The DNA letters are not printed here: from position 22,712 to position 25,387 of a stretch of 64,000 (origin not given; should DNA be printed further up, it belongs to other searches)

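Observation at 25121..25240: metG has no canonical start codon before its HIGH motif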

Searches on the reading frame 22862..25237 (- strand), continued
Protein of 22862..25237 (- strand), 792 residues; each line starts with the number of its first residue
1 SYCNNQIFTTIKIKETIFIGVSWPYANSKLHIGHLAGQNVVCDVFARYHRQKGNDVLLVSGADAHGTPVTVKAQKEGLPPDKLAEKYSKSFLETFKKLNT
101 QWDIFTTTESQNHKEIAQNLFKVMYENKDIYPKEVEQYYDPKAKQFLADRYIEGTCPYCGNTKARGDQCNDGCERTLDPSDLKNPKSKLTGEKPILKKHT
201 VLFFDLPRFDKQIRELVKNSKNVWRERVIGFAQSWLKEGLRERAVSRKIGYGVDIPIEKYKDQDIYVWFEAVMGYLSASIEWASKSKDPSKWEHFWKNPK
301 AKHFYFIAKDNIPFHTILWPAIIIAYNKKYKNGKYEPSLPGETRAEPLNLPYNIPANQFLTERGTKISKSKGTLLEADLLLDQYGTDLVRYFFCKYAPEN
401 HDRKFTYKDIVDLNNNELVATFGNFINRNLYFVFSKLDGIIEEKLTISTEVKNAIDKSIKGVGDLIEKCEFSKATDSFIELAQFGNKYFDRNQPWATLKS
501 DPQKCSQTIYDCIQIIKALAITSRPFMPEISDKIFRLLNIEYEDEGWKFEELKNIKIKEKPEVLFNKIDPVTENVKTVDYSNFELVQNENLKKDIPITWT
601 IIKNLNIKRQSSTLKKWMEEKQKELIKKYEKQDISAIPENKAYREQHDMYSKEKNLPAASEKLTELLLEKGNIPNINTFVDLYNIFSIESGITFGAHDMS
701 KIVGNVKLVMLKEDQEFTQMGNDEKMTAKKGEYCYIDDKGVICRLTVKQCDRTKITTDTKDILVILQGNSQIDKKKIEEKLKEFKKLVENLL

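Call 10: find_homologous_proteins(query=window:22862-25237:-)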
Query window:22862-25237:- (792 aa): 7980 proteins with E <= 0.001 among 8000 candidates; the best 120 are listed.
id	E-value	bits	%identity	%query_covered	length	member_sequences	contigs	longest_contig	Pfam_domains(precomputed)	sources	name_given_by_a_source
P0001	0.0e+0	1726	100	95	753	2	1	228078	PF03483.23,PF09334.18,PF08264.20,PF00133.29,PF19303.6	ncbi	-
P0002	0.0e+0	1188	64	100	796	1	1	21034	PF03483.23,PF09334.18,PF01406.26,PF01921.25,PF00133.29,PF19303.6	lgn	-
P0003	0.0e+0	1168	67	93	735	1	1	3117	PF03483.23,PF09334.18,PF08264.20,PF01921.25,PF00133.29,PF19303.6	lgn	-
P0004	0.0e+0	1140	65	93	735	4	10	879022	PF03483.23,PF09334.18,PF08264.20,PF01921.25,PF00133.29,PF19303.6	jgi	jgi:methionyl-tRNA synthetase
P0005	2.5e-270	917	57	71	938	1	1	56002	PF03483.23,PF09334.18,PF01406.26,PF08264.20,PF01921.25,PF00133.29,PF01588.27,PF19303.6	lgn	-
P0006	4.0e-255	867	64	72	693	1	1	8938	PF09334.18,PF01406.26,PF08264.20,PF00133.29,PF01588.27,PF19303.6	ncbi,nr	ncbi:MAG: class I tRNA ligase family protein [Patescibacteria group bacterium]|nr:class I tRNA ligas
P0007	5.5e-246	837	62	70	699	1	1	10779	PF09334.18,PF01406.26,PF08264.20,PF01921.25,PF00133.29,PF01588.27,PF19303.6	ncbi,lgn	-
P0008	3.8e-242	824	62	70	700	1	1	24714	PF09334.18,PF01406.26,PF08264.20,PF01921.25,PF00133.29,PF01588.27,PF19303.6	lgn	-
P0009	3.7e-239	814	60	72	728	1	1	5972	PF09334.18,PF01406.26,PF00133.29,PF01588.27,PF19303.6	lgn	-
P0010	5.9e-230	784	56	76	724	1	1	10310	PF09334.18,PF01406.26,PF08264.20,PF00133.29,PF01588.27,PF19303.6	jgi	-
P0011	2.3e-229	782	58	71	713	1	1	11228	PF09334.18,PF01406.26,PF08264.20,PF01921.25,PF00133.29,PF01588.27,PF19303.6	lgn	-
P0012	6.8e-229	780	47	96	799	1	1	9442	PF03483.23,PF09334.18,PF01406.26,PF08264.20,PF00133.29,PF19303.6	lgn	-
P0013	1.8e-227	775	45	98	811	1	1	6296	PF03483.23,PF09334.18,PF01406.26,PF08264.20,PF00133.29,PF19303.6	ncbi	-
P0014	2.1e-224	765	47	70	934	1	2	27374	PF03483.23,PF09334.18,PF01406.26,PF08264.20,PF00133.29,PF01588.27,PF19303.6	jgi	jgi:methionyl-tRNA synthetase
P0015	2.4e-223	762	46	98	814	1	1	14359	PF03483.23,PF09334.18,PF01406.26,PF00133.29,PF19303.6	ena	-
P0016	1.1e-222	760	45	98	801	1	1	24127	PF03483.23,PF09334.18,PF01406.26,PF08264.20,PF00133.29,PF19303.6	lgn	-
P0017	2.9e-222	758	46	97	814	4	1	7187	PF03483.23,PF09334.18,PF01406.26,PF00133.29,PF19303.6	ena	-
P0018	3.3e-221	755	45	97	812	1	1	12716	PF03483.23,PF09334.18,PF01406.26,PF00133.29,PF19303.6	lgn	-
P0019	3.8e-220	751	48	71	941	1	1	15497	PF03483.23,PF09334.18,PF01406.26,PF08264.20,PF00133.29,PF01588.27,PF19303.6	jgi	jgi:methionyl-tRNA synthetase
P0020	4.3e-220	751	45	98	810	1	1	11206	PF03483.23,PF09334.18,PF01406.26,PF08264.20,PF00133.29,PF19303.6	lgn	-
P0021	1.4e-219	749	45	98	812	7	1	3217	PF03483.23,PF09334.18,PF01406.26,PF08264.20,PF00133.29,PF19303.6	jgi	-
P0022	9.8e-219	747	45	73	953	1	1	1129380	PF03483.23,PF09334.18,PF01406.26,PF08264.20,PF00133.29,PF01588.27,PF19303.6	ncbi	-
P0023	1.0e-217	743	47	70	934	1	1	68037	PF03483.23,PF09334.18,PF00133.29,PF01588.27,PF19303.6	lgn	-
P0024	1.3e-216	739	45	97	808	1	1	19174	PF03483.23,PF09334.18,PF01406.26,PF08264.20,PF00133.29,PF19303.6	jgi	-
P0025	6.1e-216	737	45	96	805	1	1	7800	PF03483.23,PF09334.18,PF01406.26,PF08264.20,PF00133.29,PF19303.6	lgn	-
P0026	6.1e-216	737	44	98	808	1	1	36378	PF03483.23,PF09334.18,PF01406.26,PF00133.29,PF19303.6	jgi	-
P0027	9.7e-215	733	45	98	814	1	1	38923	PF03483.23,PF09334.18,PF01406.26,PF08264.20,PF00133.29,PF19303.6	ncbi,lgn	-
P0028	1.1e-213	730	43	98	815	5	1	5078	PF03483.23,PF09334.18,PF01406.26,PF08264.20,PF00133.29,PF19303.6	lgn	-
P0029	1.4e-213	730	47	72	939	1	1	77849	PF03483.23,PF09334.18,PF01406.26,PF08264.20,PF00133.29,PF01588.27,PF19303.6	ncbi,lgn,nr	ncbi:methionine--tRNA ligase [Candidatus Dojkabacteria bacterium]|nr:methionine--tRNA ligase [Candid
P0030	2.2e-213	729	44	96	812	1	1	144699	PF03483.23,PF09334.18,PF01406.26,PF00133.29,PF19303.6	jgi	jgi:methionyl-tRNA synthetase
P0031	3.8e-213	728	44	98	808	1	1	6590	PF03483.23,PF09334.18,PF01406.26,PF08264.20,PF00133.29,PF19303.6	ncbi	-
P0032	1.1e-212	727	44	97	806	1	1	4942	PF03483.23,PF09334.18,PF01406.26,PF00133.29,PF19303.6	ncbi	-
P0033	1.7e-211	723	44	98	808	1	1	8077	PF03483.23,PF09334.18,PF01406.26,PF00133.29,PF19303.6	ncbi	-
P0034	2.0e-211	722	44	98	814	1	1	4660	PF03483.23,PF09334.18,PF01406.26,PF00133.29,PF19303.6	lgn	-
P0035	8.0e-211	720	43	98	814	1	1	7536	PF03483.23,PF09334.18,PF01406.26,PF08264.20,PF00133.29,PF19303.6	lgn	-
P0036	1.3e-209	716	44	98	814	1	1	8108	PF03483.23,PF09334.18,PF01406.26,PF08264.20,PF00133.29,PF19303.6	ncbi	-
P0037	2.2e-209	716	44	97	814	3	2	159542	PF03483.23,PF09334.18,PF01406.26,PF00133.29,PF19303.6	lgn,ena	-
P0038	3.0e-209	715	44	97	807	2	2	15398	PF03483.23,PF09334.18,PF01406.26,PF00133.29,PF19303.6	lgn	-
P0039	8.1e-208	710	43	98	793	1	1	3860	PF03483.23,PF09334.18,PF01406.26,PF00133.29,PF19303.6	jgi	jgi:methionyl-tRNA synthetase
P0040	9.0e-207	707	43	97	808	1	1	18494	PF03483.23,PF09334.18,PF01406.26,PF00133.29,PF19303.6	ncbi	-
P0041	1.6e-198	680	42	98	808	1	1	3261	PF03483.23,PF09334.18,PF01406.26,PF00133.29,PF19303.6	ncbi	-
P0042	7.9e-184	631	48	70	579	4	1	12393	PF09334.18,PF01406.26,PF08264.20,PF00133.29,PF19303.6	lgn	-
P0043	1.1e-182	627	49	70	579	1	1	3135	PF09334.18,PF01406.26,PF08264.20,PF00133.29,PF19303.6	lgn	-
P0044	1.2e-182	627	49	69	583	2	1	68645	PF09334.18,PF01406.26,PF08264.20,PF00133.29,PF19303.6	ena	-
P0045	2.2e-182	626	49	70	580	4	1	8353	PF09334.18,PF01406.26,PF01921.25,PF00133.29,PF19303.6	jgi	jgi:methionyl-tRNA synthetase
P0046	8.7e-182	624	51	68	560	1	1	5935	PF09334.18,PF01406.26,PF08264.20,PF01921.25,PF00133.29,PF19303.6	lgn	-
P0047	1.4e-181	624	48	70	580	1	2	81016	PF09334.18,PF01406.26,PF01921.25,PF00133.29,PF19303.6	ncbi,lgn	-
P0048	1.8e-181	623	41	91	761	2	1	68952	PF03483.23,PF09334.18,PF19303.6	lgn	-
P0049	2.6e-181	623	48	70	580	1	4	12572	PF09334.18,PF01406.26,PF01921.25,PF00133.29,PF19303.6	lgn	-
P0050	4.0e-181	622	48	70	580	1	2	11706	PF09334.18,PF01406.26,PF01921.25,PF00133.29,PF19303.6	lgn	-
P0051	9.0e-181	621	44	67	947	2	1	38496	PF03483.23,PF09334.18,PF01406.26,PF08264.20,PF01921.25,PF00133.29,PF19303.6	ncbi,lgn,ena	-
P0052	2.0e-180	620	48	70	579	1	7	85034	PF09334.18,PF01406.26,PF08264.20,PF00133.29,PF19303.6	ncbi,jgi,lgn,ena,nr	ncbi:MAG TPA: class I tRNA ligase family protein [Candidatus Dojkabacteria bacterium]|nr:class I tRN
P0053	2.0e-180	620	48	70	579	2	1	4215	PF09334.18,PF01406.26,PF08264.20,PF00133.29,PF19303.6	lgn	-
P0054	2.2e-180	620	48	70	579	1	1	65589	PF09334.18,PF01406.26,PF08264.20,PF00133.29,PF19303.6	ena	-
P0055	2.7e-180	619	48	70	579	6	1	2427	PF09334.18,PF01406.26,PF08264.20,PF00133.29,PF19303.6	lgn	-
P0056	6.4e-180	618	48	74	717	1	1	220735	PF09334.18,PF01406.26,PF08264.20,PF00133.29,PF01588.27,PF19303.6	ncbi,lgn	-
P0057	1.2e-179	617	48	70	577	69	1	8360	PF09334.18,PF01406.26,PF01921.25,PF00133.29,PF19303.6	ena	-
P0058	3.0e-179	616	48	70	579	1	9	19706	PF09334.18,PF01406.26,PF08264.20,PF00133.29,PF19303.6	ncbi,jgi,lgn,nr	ncbi:methionine--tRNA ligase [Candidatus Dojkabacteria bacterium]|nr:methionine--tRNA ligase [Candid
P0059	6.7e-179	615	48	71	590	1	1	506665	PF09334.18,PF01406.26,PF00133.29,PF19303.6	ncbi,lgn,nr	ncbi:methionine--tRNA ligase [Candidatus Dojkabacteria bacterium]|nr:methionine--tRNA ligase [Candid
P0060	1.0e-178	614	48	70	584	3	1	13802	PF09334.18,PF01406.26,PF00133.29,PF19303.6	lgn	-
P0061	1.0e-178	614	47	70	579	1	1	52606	PF09334.18,PF01406.26,PF01921.25,PF00133.29,PF19303.6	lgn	-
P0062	3.9e-178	612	49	70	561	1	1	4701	PF09334.18,PF01406.26,PF01921.25,PF00133.29,PF19303.6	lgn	-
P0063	4.9e-178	612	48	70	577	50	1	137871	PF09334.18,PF01406.26,PF08264.20,PF00133.29,PF19303.6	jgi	-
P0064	6.3e-178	612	48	71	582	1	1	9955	PF09334.18,PF01406.26,PF01921.25,PF00133.29,PF19303.6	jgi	jgi:methionyl-tRNA synthetase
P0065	9.8e-178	611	49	70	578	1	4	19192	PF09334.18,PF01406.26,PF08264.20,PF01921.25,PF00133.29,PF19303.6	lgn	-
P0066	1.1e-177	611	49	69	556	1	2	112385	PF09334.18,PF01406.26,PF08264.20,PF01921.25,PF00133.29,PF19303.6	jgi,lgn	jgi:methionyl-tRNA synthetase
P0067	2.2e-177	610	48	70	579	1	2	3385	PF09334.18,PF01406.26,PF01921.25,PF00133.29,PF19303.6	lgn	-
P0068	3.2e-177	609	47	70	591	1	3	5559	PF09334.18,PF01406.26,PF08264.20,PF00133.29,PF19303.6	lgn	-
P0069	3.8e-177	609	49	69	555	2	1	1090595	PF09334.18,PF01406.26,PF08264.20,PF01921.25,PF00133.29,PF19303.6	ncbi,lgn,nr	ncbi:MAG: methionine--tRNA ligase [Candidatus Dojkabacteria bacterium]|nr:MAG: methionine--tRNA liga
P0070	5.3e-177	609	48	70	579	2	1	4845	PF09334.18,PF01406.26,PF00133.29,PF19303.6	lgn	-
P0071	7.3e-177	608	50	68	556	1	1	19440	PF09334.18,PF01406.26,PF08264.20,PF01921.25,PF00133.29,PF19303.6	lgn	-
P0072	7.7e-177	608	46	70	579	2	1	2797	PF09334.18,PF01406.26,PF00133.29,PF19303.6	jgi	jgi:methionyl-tRNA synthetase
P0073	3.1e-176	606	48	70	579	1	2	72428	PF09334.18,PF01406.26,PF08264.20,PF00133.29,PF19303.6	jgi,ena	-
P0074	4.0e-176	606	47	70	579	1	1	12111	PF09334.18,PF01406.26,PF08264.20,PF00133.29,PF19303.6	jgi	jgi:methionyl-tRNA synthetase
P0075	6.3e-176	605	48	71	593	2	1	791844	PF09334.18,PF01406.26,PF00133.29,PF19303.6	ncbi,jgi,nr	ncbi:methionine--tRNA ligase [Candidatus Dojkabacteria bacterium]|jgi:methionyl-tRNA synthetase|nr:m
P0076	1.5e-175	604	48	73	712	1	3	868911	PF09334.18,PF01406.26,PF08264.20,PF00133.29,PF01588.27,PF19303.6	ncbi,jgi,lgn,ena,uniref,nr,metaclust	ncbi:MAG: Methionine-tRNA ligase [candidate division WS6 bacterium GW2011_GWF2_39_15]|uniref:Methion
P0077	2.5e-175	603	47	70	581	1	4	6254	PF09334.18,PF01406.26,PF08264.20,PF00133.29,PF19303.6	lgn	-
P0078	2.9e-175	603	46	71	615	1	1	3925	PF09334.18,PF01406.26,PF00133.29,PF19303.6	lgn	-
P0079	5.7e-175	602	48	71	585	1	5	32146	PF09334.18,PF01406.26,PF08264.20,PF01921.25,PF00133.29,PF19303.6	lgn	-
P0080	6.1e-175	602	47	72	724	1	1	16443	PF09334.18,PF01406.26,PF00133.29,PF01588.27,PF19303.6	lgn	-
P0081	6.5e-175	602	46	70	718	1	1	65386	PF09334.18,PF01406.26,PF00133.29,PF01588.27,PF19303.6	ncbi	-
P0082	7.0e-175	602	48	70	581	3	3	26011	PF09334.18,PF01406.26,PF00133.29,PF19303.6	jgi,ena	-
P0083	8.5e-175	601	48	71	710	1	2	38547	PF09334.18,PF01406.26,PF08264.20,PF00133.29,PF01588.27,PF19303.6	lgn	-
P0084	1.0e-174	601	47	70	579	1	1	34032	PF09334.18,PF01406.26,PF08264.20,PF00133.29,PF19303.6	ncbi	-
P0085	2.0e-174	600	49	72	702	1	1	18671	PF09334.18,PF01406.26,PF00133.29,PF01588.27,PF19303.6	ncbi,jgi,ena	-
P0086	2.6e-174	600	47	70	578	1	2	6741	PF09334.18,PF01406.26,PF08264.20,PF00133.29,PF19303.6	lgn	-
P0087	2.7e-174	600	45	70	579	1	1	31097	PF09334.18,PF01406.26,PF00133.29,PF19303.6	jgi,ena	-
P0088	3.1e-174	599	45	70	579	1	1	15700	PF09334.18,PF01406.26,PF00133.29,PF19303.6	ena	-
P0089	4.8e-174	599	47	72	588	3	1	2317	PF09334.18,PF01406.26,PF08264.20,PF00133.29,PF19303.6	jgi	jgi:methionyl-tRNA synthetase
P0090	1.4e-173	597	46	71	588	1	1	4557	PF09334.18,PF01406.26,PF08264.20,PF00133.29,PF19303.6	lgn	-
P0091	1.7e-173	597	47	70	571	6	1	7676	PF09334.18,PF01406.26,PF08264.20,PF01921.25,PF00133.29,PF19303.6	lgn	-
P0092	5.6e-173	595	49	70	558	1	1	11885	PF09334.18,PF01406.26,PF08264.20,PF01921.25,PF00133.29,PF19303.6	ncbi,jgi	jgi:methionyl-tRNA synthetase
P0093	1.1e-172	594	47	70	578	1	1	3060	PF09334.18,PF01406.26,PF08264.20,PF00133.29,PF19303.6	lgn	-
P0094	1.4e-172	594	47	71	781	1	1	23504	PF09334.18,PF01406.26,PF13603.13,PF01921.25,PF00133.29,PF19303.6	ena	-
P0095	1.4e-172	594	46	70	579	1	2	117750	PF09334.18,PF01406.26,PF08264.20,PF00133.29,PF19303.6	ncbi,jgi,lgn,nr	ncbi:MAG: class I tRNA ligase family protein [Candidatus Dojkabacteria bacterium]|jgi:methionyl-tRNA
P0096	1.6e-172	594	49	70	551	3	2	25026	PF09334.18,PF01406.26,PF01921.25,PF00133.29,PF19303.6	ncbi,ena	-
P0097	2.5e-172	593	49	67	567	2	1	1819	PF09334.18,PF01406.26,PF00133.29,PF19303.6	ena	-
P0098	2.7e-172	593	48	70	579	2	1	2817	PF09334.18,PF01406.26,PF08264.20,PF00133.29,PF19303.6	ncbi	-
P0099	5.0e-172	592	48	66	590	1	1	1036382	PF09334.18,PF01406.26,PF08264.20,PF00133.29,PF19303.6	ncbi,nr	ncbi:MAG: class I tRNA ligase family protein [Candidatus Dojkabacteria bacterium]|nr:MAG: class I tR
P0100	5.1e-172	592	48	72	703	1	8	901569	PF09334.18,PF01406.26,PF08264.20,PF00133.29,PF01588.27,PF19303.6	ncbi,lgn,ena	-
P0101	6.5e-172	592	50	66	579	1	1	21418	PF09334.18,PF01406.26,PF01921.25,PF00133.29,PF19303.6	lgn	-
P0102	7.1e-172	592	46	70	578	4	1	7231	PF09334.18,PF01406.26,PF00133.29,PF19303.6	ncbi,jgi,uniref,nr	ncbi:MAG: Methionyl-tRNA synthetase [candidate division WS6 bacterium 34_10]|uniref:methionine--tRNA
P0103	2.4e-171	590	47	71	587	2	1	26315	PF09334.18,PF01406.26,PF00133.29,PF19303.6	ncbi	-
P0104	4.0e-171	589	47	71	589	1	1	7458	PF09334.18,PF01406.26,PF00133.29,PF19303.6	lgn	-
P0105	6.1e-171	588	47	71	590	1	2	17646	PF09334.18,PF01406.26,PF00133.29,PF19303.6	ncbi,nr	ncbi:MAG TPA: methionine--tRNA ligase [Candidatus Dojkabacteria bacterium]|nr:methionine--tRNA ligas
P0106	1.9e-170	587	48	70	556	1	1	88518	PF09334.18,PF01406.26,PF01921.25,PF00133.29,PF19303.6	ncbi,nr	ncbi:methionine--tRNA ligase [bacterium]|nr:methionine--tRNA ligase [bacterium]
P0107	2.2e-170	587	47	70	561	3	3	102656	PF09334.18,PF01406.26,PF01921.25,PF00133.29,PF19303.6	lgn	-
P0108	5.7e-170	585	48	67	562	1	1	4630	PF09334.18,PF01406.26,PF01921.25,PF00133.29,PF19303.6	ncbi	-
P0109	6.4e-170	585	47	71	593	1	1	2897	PF09334.18,PF01406.26,PF00133.29,PF19303.6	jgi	jgi:methionyl-tRNA synthetase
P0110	8.5e-170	585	47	70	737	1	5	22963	PF09334.18,PF08264.20,PF00133.29,PF19303.6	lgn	-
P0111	1.2e-169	584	47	70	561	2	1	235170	PF09334.18,PF01406.26,PF01921.25,PF00133.29,PF19303.6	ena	-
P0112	1.7e-169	584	46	71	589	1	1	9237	PF09334.18,PF01406.26,PF00133.29,PF19303.6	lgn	-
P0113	1.9e-169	584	47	70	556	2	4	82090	PF09334.18,PF01406.26,PF08264.20,PF01921.25,PF00133.29,PF19303.6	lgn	-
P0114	3.3e-169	583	47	70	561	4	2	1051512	PF09334.18,PF01406.26,PF01921.25,PF00133.29,PF19303.6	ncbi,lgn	-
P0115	4.2e-169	582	49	66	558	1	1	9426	PF09334.18,PF01406.26,PF08264.20,PF01921.25,PF00133.29,PF19303.6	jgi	-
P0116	9.9e-169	581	47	70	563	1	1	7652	PF09334.18,PF01406.26,PF01921.25,PF00133.29,PF19303.6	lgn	-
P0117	1.1e-167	578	45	71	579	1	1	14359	PF09334.18,PF01406.26,PF08264.20,PF00133.29,PF19303.6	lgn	-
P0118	9.4e-167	575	47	68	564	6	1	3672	PF09334.18,PF01406.26,PF01921.25,PF00133.29,PF19303.6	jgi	-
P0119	1.5e-166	574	44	70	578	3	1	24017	PF09334.18,PF01406.26,PF00133.29,PF19303.6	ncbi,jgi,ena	ncbi:MAG: class I tRNA ligase family protein [Candidatus Dojkabacteria bacterium]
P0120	1.7e-166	574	48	70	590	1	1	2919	PF09334.18,PF01406.26,PF01921.25,PF00133.29,PF19303.6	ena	-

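Call 13: find_encoding_contigs(protein=P0002, flank=3000, max_places=3)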
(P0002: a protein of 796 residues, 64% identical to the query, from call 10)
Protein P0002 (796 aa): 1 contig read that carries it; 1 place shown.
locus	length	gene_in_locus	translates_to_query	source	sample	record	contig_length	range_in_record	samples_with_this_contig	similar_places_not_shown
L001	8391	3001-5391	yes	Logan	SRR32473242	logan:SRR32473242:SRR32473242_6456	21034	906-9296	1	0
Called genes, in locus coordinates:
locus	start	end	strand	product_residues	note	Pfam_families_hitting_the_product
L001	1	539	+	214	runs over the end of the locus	PF13641:Glyco_tranf_2_3 (faint), PF00535:Glycos_transf_2, PF10111:Glyco_tranf_2_2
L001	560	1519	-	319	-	-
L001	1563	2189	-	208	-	PF06941:NT5C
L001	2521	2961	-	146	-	PF04073:tRNA_edit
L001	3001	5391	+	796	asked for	PF00133:tRNA-synt_1, PF01406:tRNA-synt_1e (weak), PF09334:tRNA-synt_1g, PF01921:tRNA-synt_1f (faint), PF19303:Anticodon_3, PF03483:B3_4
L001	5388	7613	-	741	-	PF00133:tRNA-synt_1, PF09334:tRNA-synt_1g (weak), PF13603:tRNA-synt_1_2 (weak), PF09334:tRNA-synt_1g (weak), PF08264:Anticodon_1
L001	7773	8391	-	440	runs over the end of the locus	PF04932:Wzy_C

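Call 14: find_encoding_contigs(protein=P0003, flank=3000, max_places=3)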
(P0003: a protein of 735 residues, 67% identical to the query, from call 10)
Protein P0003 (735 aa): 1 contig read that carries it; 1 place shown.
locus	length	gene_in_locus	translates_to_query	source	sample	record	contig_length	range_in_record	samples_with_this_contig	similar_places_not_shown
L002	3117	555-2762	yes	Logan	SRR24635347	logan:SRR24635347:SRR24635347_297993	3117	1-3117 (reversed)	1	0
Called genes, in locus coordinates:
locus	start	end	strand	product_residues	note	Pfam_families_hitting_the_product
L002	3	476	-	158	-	?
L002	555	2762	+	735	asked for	PF00133:tRNA-synt_1 (faint), PF01921:tRNA-synt_1f (faint), PF09334:tRNA-synt_1g, PF08264:Anticodon_1, PF19303:Anticodon_3, PF03483:B3_4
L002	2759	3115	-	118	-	?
